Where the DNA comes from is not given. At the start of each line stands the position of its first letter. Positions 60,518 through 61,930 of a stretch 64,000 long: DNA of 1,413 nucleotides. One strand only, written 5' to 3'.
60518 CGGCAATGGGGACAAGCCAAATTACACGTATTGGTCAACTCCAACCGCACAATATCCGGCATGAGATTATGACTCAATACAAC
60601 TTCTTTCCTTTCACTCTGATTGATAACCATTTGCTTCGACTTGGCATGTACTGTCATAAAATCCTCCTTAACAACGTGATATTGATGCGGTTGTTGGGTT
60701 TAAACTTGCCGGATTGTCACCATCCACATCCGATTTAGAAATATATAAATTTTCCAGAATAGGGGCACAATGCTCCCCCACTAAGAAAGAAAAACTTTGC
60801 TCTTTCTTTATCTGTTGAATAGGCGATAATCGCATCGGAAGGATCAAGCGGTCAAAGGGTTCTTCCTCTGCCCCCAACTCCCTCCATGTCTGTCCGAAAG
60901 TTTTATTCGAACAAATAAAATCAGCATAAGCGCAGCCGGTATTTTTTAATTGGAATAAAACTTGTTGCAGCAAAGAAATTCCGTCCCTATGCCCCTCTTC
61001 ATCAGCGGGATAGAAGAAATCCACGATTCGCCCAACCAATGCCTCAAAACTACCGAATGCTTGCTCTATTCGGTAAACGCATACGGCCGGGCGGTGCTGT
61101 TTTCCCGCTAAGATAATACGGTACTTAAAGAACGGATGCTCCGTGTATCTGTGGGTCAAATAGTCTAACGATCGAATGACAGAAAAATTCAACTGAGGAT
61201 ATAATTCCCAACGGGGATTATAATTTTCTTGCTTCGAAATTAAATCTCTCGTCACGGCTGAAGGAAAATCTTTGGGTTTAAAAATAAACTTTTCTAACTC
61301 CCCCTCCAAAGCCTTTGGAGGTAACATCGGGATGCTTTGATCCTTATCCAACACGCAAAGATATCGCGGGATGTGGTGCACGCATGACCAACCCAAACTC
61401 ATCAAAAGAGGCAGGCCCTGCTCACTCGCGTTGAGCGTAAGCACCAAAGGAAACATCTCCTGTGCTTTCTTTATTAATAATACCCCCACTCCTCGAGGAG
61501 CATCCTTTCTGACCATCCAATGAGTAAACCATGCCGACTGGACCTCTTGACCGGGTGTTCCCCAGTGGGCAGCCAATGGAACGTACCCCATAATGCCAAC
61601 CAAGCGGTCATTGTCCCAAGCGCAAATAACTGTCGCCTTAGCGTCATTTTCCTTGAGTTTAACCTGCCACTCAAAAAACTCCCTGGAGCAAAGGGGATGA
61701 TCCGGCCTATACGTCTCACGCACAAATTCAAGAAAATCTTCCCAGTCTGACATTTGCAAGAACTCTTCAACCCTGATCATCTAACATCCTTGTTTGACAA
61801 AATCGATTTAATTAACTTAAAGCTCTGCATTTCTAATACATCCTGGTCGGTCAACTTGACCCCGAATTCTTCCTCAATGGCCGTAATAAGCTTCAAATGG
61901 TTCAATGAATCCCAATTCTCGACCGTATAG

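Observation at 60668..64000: FkbH-like loader + ACP + FabG-like reductase + putative acyltransferase: an N-acyl (glyceroyl / hydroxyacyl) decoration module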

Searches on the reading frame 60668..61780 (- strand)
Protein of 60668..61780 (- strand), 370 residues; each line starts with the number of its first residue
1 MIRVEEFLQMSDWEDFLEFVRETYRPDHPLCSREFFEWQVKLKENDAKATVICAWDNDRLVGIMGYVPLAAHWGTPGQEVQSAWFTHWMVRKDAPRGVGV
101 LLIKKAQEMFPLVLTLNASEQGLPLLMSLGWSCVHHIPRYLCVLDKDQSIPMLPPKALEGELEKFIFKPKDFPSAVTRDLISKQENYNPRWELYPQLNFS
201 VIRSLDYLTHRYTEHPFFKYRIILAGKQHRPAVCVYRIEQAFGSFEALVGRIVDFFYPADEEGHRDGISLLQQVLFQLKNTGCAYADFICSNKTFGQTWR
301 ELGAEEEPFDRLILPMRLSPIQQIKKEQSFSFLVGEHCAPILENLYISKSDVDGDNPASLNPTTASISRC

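Call 4: search_protein_families(library=pfam, proteins=[window:60668-61780:-], max_evalue=0.01)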
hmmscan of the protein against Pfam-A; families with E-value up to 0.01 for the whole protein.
window:60668-61780:- (370 aa): 1 family
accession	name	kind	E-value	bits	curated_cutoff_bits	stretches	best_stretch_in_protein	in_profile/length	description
PF13527.13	Acetyltransf_9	-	0.00011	22.6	25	1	8-94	5-84/127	Acetyltransferase (GNAT) domain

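Call 5: search_protein_families(library=ncbifam, proteins=[window:60668-61780:-], max_evalue=0.01)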
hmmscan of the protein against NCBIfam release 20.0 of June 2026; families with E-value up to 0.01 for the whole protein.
window:60668-61780:- (370 aa): 0 families

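Call 6: search_solved_structures(query=window:60668-61780:-, max_evalue=1)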
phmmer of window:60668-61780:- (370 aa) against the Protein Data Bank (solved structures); distinct sequences matched with E-value up to 1: 3.
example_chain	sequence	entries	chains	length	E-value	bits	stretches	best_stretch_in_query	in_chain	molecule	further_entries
3k3q_A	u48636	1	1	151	0.64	12.1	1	46-75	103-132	llama Aa1 VHH domain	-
5d2e_A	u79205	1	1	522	0.68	12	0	275-332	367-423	MlnE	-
8p5q_A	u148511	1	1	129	0.92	11.6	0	225-256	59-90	Protein LIGHT-DEPENDENT SHORT HYPOCOTYLS 3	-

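Call 9: find_homologous_proteins(query=window:60668-61780:-, max_evalue=0.001)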
Query window:60668-61780:- (370 aa): 13 proteins with E <= 0.001 among 1740 candidates.
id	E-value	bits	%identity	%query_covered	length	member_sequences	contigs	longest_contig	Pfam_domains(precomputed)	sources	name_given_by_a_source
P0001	3.6e-258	874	100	100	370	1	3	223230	-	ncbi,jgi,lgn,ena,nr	ncbi:MAG TPA: hypothetical protein VI749_07125 [Candidatus Omnitrophota bacterium]|nr:hypothetical p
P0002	6.4e-137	475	56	97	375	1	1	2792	-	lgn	-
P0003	4.3e-125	436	52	97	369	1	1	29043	-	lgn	-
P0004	1.4e-123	431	50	97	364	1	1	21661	-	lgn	-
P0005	1.3e-111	391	48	97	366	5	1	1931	-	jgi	jgi:hypothetical protein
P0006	3.3e-108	380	46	98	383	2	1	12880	-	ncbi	-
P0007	1.0e-107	379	47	95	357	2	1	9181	-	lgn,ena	-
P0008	3.5e-103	364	44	97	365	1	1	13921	-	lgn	-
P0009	3.0e-101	357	44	92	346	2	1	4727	-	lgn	-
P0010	5.1e-95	337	42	96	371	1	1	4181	-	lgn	-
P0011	1.3e-93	332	45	92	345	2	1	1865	-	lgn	-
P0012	6.0e-77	277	40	92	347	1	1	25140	-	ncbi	-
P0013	1.3e-54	204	45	56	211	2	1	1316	-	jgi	jgi:hypothetical protein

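Call 19: predict_structure(alignment_id=A1)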
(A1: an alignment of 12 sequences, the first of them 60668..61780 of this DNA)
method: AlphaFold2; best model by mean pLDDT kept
length: 370 residues; sequences in the alignment: 12
mean_pLDDT: 87.2   pTM: 0.87
mean pLDDT of the five models: 87.2, 86.2, 83.5, 55.5, 53.4
residues with pLDDT >= 90: 233; 70-90: 105; 50-70: 23; < 50: 9
segments of 3 or more residues with pLDDT < 50: 362-370
pLDDT, mean of each block of 10 residues (from residue 1): 94 95 89 91 83 96 94 87 92 93 93 88 86 91 95 87 91 62 73 94 91 89 92 93 82 96 94 95 95 94 91 82 79 87 86 69 34
secondary structure, 60 per line:
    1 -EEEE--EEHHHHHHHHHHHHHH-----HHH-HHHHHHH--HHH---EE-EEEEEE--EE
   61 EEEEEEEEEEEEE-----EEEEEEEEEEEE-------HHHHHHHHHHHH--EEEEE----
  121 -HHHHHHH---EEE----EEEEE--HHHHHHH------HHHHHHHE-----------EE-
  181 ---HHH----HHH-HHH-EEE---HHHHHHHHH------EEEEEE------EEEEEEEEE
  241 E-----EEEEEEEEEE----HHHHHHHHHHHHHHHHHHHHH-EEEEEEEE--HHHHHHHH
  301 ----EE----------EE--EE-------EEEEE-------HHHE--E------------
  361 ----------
elements in order: E2-5 H10-23 H33-39 E51-56 E59-73 E79-90 H98-109 E112-116 H122-128 E132-134 E139-143 H146-152 H159-165 E199-201 H205-213 E220-225 E232-241 E247-256 H261-281 E283-290 H293-300 E330-334

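Call 21: search_protein_representatives(alignment_id=A1)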
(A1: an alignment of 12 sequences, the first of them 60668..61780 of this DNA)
Query: 12 sequences, 365 profile positions. Proteins with E-value up to 0.001 (for the whole library): 1994; up to 1e-10: 825; up to 1e-30: 127. The best 150 are listed.
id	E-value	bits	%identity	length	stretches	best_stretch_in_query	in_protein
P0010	9.8e-158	541.2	-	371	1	2-362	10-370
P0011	1.9e-145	500.8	-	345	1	16-363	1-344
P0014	2.7e-130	450.9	-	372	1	3-362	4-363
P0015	2.5e-128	444.5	-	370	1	1-361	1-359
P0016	6.7e-126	436.5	-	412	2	181-361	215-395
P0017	2.3e-112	392.0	-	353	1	10-363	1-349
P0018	2.2e-108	378.9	-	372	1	4-362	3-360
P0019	3.8e-106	371.5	-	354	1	3-360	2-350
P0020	1.8e-105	369.3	-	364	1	3-362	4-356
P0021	2.3e-102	359.0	-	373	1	6-359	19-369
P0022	1.7e-101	356.2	-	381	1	2-360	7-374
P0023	4.1e-100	351.6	-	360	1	2-358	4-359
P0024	9.9e-100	350.4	-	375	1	2-359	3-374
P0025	2.9e-98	345.5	-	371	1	2-359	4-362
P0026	2.3e-97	342.6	-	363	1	3-359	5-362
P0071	3.0e-43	164.5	-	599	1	15-358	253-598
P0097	2.2e-34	135.4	-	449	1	13-359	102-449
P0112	2.6e-32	128.6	-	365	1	14-358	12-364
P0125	1.5e-31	126.1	-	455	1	6-358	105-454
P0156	1.2e-29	119.8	-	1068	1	14-359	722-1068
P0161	2.7e-29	118.6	-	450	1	11-358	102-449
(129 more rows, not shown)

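Call 23: search_protein_families(library=ncbifam, proteins=[P0156, P0071, P0097, P0125, P0161, P0016], max_evalue=0.001)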
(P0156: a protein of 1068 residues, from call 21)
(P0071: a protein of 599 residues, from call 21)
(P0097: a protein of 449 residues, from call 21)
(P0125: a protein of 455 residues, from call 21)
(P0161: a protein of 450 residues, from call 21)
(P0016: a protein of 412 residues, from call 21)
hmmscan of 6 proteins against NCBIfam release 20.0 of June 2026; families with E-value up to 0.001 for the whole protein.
P0156 (1068 aa): 5 families
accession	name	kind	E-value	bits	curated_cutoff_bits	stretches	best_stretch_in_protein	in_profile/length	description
TIGR01686.1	FkbH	subfamily_domain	1.3e-85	287.4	146.65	1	248-578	3-320/323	FkbH domain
TIGR01681.1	HAD-SF-IIIC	subfamily_domain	1.9e-18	67.5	35.75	1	249-370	1-129/132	HAD-IIIC family phosphatase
NF002148.0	PRK00982.1-2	subfamily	7.8e-05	22.4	71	1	637-700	11-74/79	acyl carrier protein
NF000358.1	sat2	exception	0.00011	22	360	1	467-594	33-157/174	streptothricin N-acetyltransferase Sat2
NF002149.0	PRK00982.1-3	equivalog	0.00083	19.3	106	0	633-687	6-60/78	acyl carrier protein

P0071 (599 aa): 6 families
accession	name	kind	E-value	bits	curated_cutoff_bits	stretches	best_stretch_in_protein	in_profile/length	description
TIGR01686.1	FkbH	subfamily_domain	2.3e-26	92.7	146.65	1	2-118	204-320/323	FkbH domain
NF002148.0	PRK00982.1-2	subfamily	4.9e-08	32.7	71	1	163-229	8-74/79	acyl carrier protein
TIGR00517.1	acyl_carrier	equivalog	8.5e-07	28.8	70.45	1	166-225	10-69/77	acyl carrier protein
NF002149.0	PRK00982.1-3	equivalog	3.5e-06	26.8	106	1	161-222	5-66/78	acyl carrier protein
NF002151.0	PRK00982.1-5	equivalog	1.2e-05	25.3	92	1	162-224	6-68/78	acyl carrier protein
NF002150.0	PRK00982.1-4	subfamily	0.0001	22.5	66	1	167-225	13-71/80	acyl carrier protein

P0097 (449 aa): 2 families
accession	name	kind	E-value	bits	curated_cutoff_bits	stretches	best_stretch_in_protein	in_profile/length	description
NF002148.0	PRK00982.1-2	subfamily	7.3e-05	22.5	71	1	14-80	7-73/79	acyl carrier protein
NF006031.0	PRK08172.1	equivalog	0.00031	21.3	76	1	15-87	8-80/82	acyl carrier protein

P0125 (455 aa): 0 families

P0161 (450 aa): 3 families
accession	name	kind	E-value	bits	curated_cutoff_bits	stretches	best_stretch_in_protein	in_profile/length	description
NF002148.0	PRK00982.1-2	subfamily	4.4e-05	23.2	71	1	9-67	7-65/79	acyl carrier protein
NF002149.0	PRK00982.1-3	equivalog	0.00013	21.8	106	1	7-64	4-61/78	acyl carrier protein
NF002151.0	PRK00982.1-5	equivalog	0.0005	20.1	92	1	19-64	16-60/78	acyl carrier protein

P0016 (412 aa): 0 families

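Call 24: fold_search(model_id=the predicted structure, library=pdb)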
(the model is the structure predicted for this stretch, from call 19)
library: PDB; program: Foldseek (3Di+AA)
matches with E <= 10: 772; with E <= 0.001: 304
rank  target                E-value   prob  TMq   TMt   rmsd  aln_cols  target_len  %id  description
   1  6sk8_A                2.7e-12  1.00  0.50  0.48   7.1       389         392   12  DeltaC3 C-terminal truncation of HsNMT1 in complex with MyrCoA and GDCFSKPR substrates (released 2020-03-18)
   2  2p6e_C                3.4e-12  1.00  0.51  0.44   6.9       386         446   14  Crystal structures of Saccharomyces cerevisiae N-myristoyltransferase with bound myristoyl-CoA (released 2007-06-12)
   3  6fz2_B                3.6e-12  1.00  0.48  0.48   7.3       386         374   10  Human N-myristoyltransferase (NMT1) with Myristoyl-CoA and inhibitor bound (released 2019-03-27)
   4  5uut_B                3.9e-12  1.00  0.47  0.46   7.5       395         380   11  N-myristoyltransferase 1 (NMT) bound to myristoyl-CoA (released 2018-01-17)
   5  2p6e_F                6.6e-12  1.00  0.51  0.45   7.3       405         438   12  Crystal structures of Saccharomyces cerevisiae N-myristoyltransferase with bound myristoyl-CoA (released 2007-06-12)
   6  2p6e_D                8.8e-12  1.00  0.49  0.43   7.7       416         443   12  Crystal structures of Saccharomyces cerevisiae N-myristoyltransferase with bound myristoyl-CoA (released 2007-06-12)
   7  6ehj_B                8.8e-12  1.00  0.47  0.46   7.3       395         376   11  Human N-myristoyltransferase (NMT1) with Myristoyl-CoA and peptide bound (released 2019-03-27)
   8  7owu_B                8.8e-12  1.00  0.47  0.45   7.3       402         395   11  HsNMT1 in complex with both CoA and Myr-ANCFSKPR peptide (released 2022-12-21)
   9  6fz2_A                9.3e-12  1.00  0.50  0.49   7.1       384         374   11  Human N-myristoyltransferase (NMT1) with Myristoyl-CoA and inhibitor bound (released 2019-03-27)
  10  5o9s_B                9.3e-12  1.00  0.49  0.48   7.2       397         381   12  HsNMT1 in complex with CoA and Myristoylated-GKSNSKLK octapeptide (released 2018-06-27)
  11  7owq_A                9.3e-12  1.00  0.47  0.45   7.4       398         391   11  HsNMT1 in complex with both MyrCoA and peptide N-Methylated-GNCFSKPR (released 2022-12-21)
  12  2nmt                  9.9e-12  1.00  0.53  0.47   8.0       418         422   13  MYRISTOYL-COA:PROTEIN N-MYRISTOYLTRANSFERASE BOUND TO MYRISTOYL-COA AND PEPTIDE ANALOGS (released 1999-01-06)
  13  6sk8_B                1.1e-11  1.00  0.49  0.48   7.1       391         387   12  DeltaC3 C-terminal truncation of HsNMT1 in complex with MyrCoA and GDCFSKPR substrates (released 2020-03-18)
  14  6f56_A                1.1e-11  1.00  0.47  0.46   7.5       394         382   11  Mutant of Human N-myristoyltransferase with bound myristoyl-CoA (released 2019-03-20)
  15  8q24_A                1.1e-11  1.00  0.51  0.49   6.7       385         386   12  HsNMT1 in complex with both MyrCoA and (DAB)SFSKPR inhibitor peptide (released 2024-08-14)
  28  2hv2_C                2.1e-11  1.00  0.55  0.52   5.3       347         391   12  Crystal Structure of Conserved Protein of Unknown Function from Enterococcus faecalis V583 at 2.4 A Resolution, Probab (released 2006-08-29)
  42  2hv2_F                3.6e-11  1.00  0.54  0.51   5.3       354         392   12  Crystal Structure of Conserved Protein of Unknown Function from Enterococcus faecalis V583 at 2.4 A Resolution, Probab (released 2006-08-29)
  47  2hv2_A                4.1e-11  1.00  0.53  0.51   5.3       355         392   12  Crystal Structure of Conserved Protein of Unknown Function from Enterococcus faecalis V583 at 2.4 A Resolution, Probab (released 2006-08-29)
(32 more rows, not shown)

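Call 32: find_related_loci(query=A1, collection=genome_contigs, flank=10000)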
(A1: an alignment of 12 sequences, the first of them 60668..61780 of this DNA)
Query A1 (370 aa) in genome_contigs; peptide patterns used: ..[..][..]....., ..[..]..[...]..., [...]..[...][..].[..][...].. (x = any residue, [..] = any of these).
104 stretches matched a pattern; 12 encode a relative of the query (tblastn E <= 1e-3); 11 distinct loci.
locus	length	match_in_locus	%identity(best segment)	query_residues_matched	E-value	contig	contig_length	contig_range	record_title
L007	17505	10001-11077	52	1-358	1e-127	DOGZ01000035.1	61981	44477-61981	MAG TPA_asm: Candidatus Omnitrophota bacterium isolate UBA10174 contig_45254, whole genome shotgun sequence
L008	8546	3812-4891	48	1-359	7e-115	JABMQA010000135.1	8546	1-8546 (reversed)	MAG: Bacteroidetes bacterium isolate bin.444 k141_804095, whole genome shotgun sequence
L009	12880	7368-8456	46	1-363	2e-113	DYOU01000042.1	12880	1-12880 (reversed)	MAG TPA_asm: Candidatus Elulimicrobium sp. isolate SulCav_GS09_5_2_46_18 SulCav_GS09_5_7995_length_12880_cov_5_033450, w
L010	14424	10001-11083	43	1-360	3e-99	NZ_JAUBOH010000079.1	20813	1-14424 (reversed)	Microcoleus sp. herbarium14 NODE_80_length_20813_cov_6.500289, whole genome shotgun sequence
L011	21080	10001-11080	43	2-360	4e-98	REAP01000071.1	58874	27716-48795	MAG: Oscillatoriales cyanobacterium isolate PH2015_01U_44_212 PH2015_01U_scaffold_191, whole genome shotgun sequence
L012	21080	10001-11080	43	1-361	2e-103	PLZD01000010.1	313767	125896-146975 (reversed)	MAG: Elusimicrobia bacterium isolate palsa_1176 73.20120700_P3D.185_contig_2340, whole genome shotgun sequence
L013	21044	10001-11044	38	3-349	5e-88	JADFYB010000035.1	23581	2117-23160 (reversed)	MAG: Nitrospirae bacterium isolate nDJH6bin1 nDJH6_bin1_NODE_1583_length_23581_cov_5.293548, whole genome shotgun sequen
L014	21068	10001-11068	39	2-360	2e-84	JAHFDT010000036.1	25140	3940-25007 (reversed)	MAG: Myxococcales bacterium isolate nzgw251 NODE_2464_length_25141_cov_2.723181, whole genome shotgun sequence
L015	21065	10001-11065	44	1-358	2e-99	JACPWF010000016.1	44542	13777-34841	MAG: Candidatus Omnitrophota bacterium isolate NC_groundwater_804_Pr6_B-0.1um_56_12 kurt_kritikos_18_scaffold_46273, who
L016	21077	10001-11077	43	2-360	3e-95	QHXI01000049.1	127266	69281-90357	MAG: Acidobacteria bacterium isolate gp4 AA24 14_0927_12_20cm_scaffold_88_curated, whole genome shotgun sequence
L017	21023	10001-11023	33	10-357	1e-50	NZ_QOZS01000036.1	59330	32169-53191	Desertibaculum subflavum strain SYSU D60015 s1731_Contig36, whole genome shotgun sequence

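Call 51: find_related_loci(query=A1, collection=metagenome_contigs, flank=10000)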
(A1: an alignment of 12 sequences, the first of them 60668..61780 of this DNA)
Query A1 (370 aa) in metagenome_contigs; peptide patterns used: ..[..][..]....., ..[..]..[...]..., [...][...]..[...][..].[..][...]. (x = any residue, [..] = any of these).
178 stretches matched a pattern; 13 encode a relative of the query (tblastn E <= 1e-3); 13 distinct loci.
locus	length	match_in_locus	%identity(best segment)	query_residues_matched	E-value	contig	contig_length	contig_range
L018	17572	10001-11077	52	1-358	5e-128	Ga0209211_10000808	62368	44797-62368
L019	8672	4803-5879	52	1-358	5e-128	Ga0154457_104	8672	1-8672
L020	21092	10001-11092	49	1-364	4e-125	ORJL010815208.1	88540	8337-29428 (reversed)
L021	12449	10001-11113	46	2-368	6e-119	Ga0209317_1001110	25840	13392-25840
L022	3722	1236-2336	44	1-367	3e-108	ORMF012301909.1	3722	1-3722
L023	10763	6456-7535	42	2-360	1e-98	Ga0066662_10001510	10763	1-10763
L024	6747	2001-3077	43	2-360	1e-95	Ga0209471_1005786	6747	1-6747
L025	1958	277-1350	40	6-365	4e-88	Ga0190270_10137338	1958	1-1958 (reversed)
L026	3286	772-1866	40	1-368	7e-84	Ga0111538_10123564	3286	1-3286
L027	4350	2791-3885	40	1-368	4e-83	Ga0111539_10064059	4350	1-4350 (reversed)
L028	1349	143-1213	34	1-360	7e-74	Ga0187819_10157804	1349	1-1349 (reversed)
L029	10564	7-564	51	183-368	2e-63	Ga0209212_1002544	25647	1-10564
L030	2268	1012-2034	30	10-357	2e-47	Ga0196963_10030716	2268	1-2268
